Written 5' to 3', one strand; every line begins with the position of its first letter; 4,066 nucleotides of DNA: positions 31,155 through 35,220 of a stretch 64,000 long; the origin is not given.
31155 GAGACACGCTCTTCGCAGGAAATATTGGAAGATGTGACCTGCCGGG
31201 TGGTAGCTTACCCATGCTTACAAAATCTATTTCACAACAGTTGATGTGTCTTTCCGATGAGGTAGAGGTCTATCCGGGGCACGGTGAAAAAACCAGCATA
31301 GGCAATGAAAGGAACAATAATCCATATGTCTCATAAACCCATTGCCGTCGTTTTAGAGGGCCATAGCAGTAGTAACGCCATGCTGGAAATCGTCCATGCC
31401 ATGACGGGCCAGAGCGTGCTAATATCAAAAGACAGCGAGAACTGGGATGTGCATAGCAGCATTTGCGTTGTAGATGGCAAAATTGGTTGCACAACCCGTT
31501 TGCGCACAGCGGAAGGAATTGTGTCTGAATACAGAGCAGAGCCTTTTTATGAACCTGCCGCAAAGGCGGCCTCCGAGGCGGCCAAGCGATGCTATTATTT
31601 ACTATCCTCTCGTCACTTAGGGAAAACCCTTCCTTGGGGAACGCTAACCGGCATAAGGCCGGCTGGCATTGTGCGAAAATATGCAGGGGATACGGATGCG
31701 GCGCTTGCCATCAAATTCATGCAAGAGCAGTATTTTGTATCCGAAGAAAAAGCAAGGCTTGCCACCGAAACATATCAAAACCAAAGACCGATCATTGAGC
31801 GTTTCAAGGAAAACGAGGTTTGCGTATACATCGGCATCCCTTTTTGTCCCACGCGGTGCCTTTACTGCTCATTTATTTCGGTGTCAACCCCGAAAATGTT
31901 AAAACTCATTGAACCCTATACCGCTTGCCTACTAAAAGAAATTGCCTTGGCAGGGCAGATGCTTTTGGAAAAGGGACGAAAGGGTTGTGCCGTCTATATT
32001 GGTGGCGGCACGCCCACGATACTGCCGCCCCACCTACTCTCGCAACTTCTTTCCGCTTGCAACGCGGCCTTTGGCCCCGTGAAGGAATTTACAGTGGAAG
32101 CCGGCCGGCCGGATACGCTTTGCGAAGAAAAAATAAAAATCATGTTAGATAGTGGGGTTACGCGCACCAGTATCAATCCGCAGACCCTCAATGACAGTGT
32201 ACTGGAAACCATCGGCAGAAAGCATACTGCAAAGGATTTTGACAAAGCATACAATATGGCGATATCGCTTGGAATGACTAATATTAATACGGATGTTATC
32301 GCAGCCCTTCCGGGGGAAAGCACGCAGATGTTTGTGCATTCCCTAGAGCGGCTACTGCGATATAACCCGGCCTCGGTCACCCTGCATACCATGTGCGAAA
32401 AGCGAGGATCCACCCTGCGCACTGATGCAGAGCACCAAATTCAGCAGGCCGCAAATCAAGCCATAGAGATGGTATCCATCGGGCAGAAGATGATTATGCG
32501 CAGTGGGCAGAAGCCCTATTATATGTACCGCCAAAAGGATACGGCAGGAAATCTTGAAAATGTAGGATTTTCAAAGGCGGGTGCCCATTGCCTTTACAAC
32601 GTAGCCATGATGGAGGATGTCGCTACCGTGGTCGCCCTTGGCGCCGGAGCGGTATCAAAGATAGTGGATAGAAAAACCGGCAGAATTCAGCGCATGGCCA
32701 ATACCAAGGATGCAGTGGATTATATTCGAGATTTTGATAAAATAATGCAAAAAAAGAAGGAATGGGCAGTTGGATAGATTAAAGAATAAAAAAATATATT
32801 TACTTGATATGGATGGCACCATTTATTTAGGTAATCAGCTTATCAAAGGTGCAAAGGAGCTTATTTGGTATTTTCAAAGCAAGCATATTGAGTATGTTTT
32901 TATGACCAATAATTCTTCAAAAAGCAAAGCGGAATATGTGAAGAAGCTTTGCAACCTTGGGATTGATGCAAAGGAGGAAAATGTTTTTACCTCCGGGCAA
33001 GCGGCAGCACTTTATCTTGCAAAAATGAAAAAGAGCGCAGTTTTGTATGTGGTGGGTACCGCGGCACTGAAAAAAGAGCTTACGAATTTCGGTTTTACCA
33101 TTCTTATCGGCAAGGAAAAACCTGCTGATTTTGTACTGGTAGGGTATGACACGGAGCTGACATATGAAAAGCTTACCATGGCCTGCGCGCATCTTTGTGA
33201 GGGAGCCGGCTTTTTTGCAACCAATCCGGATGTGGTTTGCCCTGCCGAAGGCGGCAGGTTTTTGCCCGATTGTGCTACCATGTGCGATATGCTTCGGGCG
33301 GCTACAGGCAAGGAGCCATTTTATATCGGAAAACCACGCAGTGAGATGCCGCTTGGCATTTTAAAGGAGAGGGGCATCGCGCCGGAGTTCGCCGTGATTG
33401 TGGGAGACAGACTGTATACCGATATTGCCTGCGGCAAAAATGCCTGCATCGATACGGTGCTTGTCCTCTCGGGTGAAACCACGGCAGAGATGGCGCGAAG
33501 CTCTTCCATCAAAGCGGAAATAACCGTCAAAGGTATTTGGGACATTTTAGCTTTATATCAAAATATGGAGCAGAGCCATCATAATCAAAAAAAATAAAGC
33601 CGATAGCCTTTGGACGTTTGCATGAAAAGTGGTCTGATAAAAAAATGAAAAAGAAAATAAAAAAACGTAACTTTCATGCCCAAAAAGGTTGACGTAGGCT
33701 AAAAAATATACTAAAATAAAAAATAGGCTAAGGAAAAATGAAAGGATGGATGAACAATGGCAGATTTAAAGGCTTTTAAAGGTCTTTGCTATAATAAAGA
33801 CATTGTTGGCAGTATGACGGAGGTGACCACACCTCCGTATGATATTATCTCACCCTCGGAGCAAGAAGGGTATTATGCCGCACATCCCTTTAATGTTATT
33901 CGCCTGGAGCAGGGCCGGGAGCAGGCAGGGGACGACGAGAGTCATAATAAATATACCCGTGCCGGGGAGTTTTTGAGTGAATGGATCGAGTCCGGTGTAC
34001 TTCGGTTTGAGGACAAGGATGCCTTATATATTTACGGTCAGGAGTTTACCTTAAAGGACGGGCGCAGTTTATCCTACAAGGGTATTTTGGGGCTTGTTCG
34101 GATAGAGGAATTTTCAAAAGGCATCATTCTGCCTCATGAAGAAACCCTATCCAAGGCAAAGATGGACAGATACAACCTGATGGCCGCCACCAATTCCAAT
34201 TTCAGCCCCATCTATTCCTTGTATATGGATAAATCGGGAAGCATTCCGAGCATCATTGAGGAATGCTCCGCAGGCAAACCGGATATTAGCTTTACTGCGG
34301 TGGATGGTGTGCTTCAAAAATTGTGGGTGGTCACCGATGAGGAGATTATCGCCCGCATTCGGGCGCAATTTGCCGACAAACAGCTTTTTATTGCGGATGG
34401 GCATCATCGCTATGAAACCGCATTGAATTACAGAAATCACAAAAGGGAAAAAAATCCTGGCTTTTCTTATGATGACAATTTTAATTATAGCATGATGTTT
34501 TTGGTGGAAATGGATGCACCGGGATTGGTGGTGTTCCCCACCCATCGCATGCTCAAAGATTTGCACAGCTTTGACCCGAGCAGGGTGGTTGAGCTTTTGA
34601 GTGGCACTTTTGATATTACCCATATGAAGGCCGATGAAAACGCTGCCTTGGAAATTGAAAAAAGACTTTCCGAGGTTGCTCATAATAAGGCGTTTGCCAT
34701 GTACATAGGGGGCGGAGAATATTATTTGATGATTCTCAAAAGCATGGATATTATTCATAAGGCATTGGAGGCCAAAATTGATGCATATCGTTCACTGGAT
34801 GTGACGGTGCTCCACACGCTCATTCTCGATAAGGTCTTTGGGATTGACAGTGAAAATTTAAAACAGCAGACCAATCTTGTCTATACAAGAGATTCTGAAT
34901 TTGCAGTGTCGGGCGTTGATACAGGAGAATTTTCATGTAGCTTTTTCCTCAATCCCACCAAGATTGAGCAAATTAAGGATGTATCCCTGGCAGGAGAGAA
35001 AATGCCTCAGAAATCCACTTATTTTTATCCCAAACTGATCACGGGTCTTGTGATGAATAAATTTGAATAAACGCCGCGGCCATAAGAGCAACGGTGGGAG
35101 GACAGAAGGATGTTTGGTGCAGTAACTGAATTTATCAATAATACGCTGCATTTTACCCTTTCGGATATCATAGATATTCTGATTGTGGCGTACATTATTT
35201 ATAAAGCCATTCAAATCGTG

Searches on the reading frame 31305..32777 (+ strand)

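Call 59: search_protein_families(library=pfam, proteins=[window:31305-32777:+], max_evalue=0.00001)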
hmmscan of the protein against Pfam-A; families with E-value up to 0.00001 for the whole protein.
window:31305-32777:+ (490 aa): 1 family
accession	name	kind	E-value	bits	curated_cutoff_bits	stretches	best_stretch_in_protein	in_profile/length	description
PF04055.27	Radical_SAM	-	1.6e-20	74.4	29.5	1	177-349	3-165/166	Radical SAM superfamily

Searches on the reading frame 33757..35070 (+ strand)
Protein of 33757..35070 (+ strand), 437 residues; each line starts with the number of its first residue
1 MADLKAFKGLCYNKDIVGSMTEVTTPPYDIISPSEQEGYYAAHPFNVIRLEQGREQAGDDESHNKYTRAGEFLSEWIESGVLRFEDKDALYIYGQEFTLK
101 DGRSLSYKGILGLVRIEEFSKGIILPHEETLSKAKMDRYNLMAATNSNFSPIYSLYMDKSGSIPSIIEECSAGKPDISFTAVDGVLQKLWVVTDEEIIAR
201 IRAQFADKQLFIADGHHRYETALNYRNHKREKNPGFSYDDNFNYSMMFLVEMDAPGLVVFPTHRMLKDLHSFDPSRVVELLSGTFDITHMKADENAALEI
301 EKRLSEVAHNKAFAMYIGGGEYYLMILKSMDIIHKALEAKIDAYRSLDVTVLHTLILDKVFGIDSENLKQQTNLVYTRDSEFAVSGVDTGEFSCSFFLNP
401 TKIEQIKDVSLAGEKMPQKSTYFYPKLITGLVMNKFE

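Call 59: search_protein_families(library=pfam, proteins=[window:33757-35070:+], max_evalue=0.00001)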
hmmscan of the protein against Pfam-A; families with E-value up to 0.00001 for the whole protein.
window:33757-35070:+ (437 aa): 1 family
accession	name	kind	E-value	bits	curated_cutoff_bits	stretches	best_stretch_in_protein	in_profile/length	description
PF06245.16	DUF1015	-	4.4e-93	312.2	25.8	1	4-349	1-324/325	Protein of unknown function (DUF1015)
